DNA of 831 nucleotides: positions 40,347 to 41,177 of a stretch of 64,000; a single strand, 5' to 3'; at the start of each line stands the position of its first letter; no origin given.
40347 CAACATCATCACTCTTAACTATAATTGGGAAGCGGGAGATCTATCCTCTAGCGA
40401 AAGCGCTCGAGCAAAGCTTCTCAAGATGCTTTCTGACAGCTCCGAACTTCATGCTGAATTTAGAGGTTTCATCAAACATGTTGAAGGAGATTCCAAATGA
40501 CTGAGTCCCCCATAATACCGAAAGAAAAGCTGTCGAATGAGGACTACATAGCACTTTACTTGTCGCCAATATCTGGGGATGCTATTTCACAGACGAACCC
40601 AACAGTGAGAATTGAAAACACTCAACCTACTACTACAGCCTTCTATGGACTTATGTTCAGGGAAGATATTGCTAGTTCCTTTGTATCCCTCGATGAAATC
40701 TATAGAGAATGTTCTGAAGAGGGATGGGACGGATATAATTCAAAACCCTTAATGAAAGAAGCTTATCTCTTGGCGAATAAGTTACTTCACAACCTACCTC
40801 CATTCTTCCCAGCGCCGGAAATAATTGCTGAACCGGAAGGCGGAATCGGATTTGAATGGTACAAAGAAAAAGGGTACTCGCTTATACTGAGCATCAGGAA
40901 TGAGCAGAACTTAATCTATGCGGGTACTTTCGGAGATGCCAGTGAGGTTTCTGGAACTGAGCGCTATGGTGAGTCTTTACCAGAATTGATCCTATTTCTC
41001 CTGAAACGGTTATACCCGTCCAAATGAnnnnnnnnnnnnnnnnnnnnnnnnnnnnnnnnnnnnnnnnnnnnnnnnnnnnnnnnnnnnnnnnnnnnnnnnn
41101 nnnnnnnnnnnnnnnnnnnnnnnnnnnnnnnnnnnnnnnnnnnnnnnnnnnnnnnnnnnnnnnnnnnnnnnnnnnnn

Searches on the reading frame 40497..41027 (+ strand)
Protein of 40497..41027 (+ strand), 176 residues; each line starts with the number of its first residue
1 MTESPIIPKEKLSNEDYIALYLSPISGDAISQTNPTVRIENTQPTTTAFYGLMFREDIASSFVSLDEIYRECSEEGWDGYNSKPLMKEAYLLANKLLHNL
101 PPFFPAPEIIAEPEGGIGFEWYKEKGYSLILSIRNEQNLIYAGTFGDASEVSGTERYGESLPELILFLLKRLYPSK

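Call 41: search_protein_families(library=pfam, proteins=[window:40497-41027:+], max_evalue=0.001)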
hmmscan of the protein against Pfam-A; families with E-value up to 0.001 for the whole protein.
window:40497-41027:+ (176 aa): 0 families

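Call 78: search_protein_families(library=padloc, proteins=[window:40497-41027:+], max_evalue=0.001)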
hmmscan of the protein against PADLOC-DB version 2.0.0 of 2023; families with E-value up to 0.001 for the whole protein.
window:40497-41027:+ (176 aa): 1 family
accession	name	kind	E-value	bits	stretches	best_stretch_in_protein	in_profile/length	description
PDLC04575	PDC-M32A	-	0.00016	18.8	1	74-140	269-335/375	-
